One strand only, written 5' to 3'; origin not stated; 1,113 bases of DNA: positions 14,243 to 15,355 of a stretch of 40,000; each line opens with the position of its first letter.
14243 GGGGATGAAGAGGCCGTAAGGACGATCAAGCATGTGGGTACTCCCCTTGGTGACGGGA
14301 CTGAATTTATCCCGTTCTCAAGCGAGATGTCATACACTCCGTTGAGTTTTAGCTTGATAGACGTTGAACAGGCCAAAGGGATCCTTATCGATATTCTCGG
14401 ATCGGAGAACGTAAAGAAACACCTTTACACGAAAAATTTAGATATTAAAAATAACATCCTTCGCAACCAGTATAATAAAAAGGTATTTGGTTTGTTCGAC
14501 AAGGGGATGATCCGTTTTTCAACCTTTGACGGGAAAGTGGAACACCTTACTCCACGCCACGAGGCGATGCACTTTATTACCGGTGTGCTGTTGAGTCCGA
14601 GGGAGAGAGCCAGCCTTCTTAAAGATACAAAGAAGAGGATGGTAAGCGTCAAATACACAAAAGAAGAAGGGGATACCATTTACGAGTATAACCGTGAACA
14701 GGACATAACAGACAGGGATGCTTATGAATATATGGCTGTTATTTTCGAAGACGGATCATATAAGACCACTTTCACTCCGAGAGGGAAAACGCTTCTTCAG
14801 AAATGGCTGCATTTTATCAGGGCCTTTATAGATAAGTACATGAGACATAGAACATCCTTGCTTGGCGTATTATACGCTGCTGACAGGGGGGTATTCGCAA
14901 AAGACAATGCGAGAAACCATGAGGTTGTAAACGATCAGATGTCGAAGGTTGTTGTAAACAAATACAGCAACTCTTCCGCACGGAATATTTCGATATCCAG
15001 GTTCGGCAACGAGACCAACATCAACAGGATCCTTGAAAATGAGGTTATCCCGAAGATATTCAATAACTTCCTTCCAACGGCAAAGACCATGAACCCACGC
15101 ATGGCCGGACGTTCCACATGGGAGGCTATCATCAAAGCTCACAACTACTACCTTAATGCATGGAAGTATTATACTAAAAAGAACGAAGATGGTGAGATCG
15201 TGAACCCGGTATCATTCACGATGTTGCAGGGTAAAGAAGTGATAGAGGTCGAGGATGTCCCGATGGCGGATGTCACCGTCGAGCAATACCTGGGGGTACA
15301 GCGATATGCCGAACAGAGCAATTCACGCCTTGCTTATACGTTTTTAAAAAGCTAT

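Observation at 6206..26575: One uninterrupted 20.4-kb ORF (6,789 codons) encoding a giant multi-enzyme virion protein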

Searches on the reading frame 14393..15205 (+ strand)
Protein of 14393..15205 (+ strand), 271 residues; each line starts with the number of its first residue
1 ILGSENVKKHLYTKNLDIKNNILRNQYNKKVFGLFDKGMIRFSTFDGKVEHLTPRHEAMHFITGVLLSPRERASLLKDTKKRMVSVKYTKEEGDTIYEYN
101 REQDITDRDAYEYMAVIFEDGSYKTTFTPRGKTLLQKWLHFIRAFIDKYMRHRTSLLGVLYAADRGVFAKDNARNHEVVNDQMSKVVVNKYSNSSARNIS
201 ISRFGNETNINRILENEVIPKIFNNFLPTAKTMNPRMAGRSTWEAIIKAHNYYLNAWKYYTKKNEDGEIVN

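Call 57: search_solved_structures(query=A2, max_evalue=10)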
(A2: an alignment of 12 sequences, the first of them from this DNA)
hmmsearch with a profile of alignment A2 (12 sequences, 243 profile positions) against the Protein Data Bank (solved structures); distinct sequences matched with E-value up to 10: 1.
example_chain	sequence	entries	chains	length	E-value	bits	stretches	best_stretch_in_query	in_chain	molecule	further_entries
7mdi_E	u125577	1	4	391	1.3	11.8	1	37-123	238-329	Ribonucleoside-diphosphate reductase subunit beta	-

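Call 59: search_protein_families(library=pfam, alignment_id=A2, max_evalue=1)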
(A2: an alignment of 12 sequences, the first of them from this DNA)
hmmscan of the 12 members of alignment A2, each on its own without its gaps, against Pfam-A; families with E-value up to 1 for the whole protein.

A. member 1, seq(271 aa): 2 families
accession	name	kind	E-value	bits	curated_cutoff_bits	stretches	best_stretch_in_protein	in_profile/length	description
PF09062.15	Endonuc_subdom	-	0.058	14.7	24.4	1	134-200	9-75/98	PI-PfuI Endonuclease subdomain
PF06878.16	Pkip-1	-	0.065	13.8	25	1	14-46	4-32/163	Pkip-1 protein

B. families by the number of members that match (of 12 scanned): 11 families
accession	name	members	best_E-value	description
PF13495.12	Phage_int_SAM_4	1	0.0061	Phage integrase, N-terminal SAM-like domain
PF18827.6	LPD14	1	0.019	Large polyvalent protein-associated domain 14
PF17927.7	Ins134_P3_kin_N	1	0.021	Inositol 1,3,4-trisphosphate 5/6-kinase pre-ATP-grasp domain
PF08216.17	CTNNBL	1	0.054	Catenin-beta-like, Arm-motif containing nuclear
PF09062.15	Endonuc_subdom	1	0.058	PI-PfuI Endonuclease subdomain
PF06878.16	Pkip-1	1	0.065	Pkip-1 protein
PF17222.9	Peptidase_C107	1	0.11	Viral cysteine endopeptidase C107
PF14223.13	Retrotran_gag_2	1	0.11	gag-polypeptide of LTR copia-type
PF06504.17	RepC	1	0.12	Replication protein C (RepC)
PF18712.6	DUF5644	1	0.14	Family of unknown function (DUF5644)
PF23683.1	U_exon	1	0.21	U exon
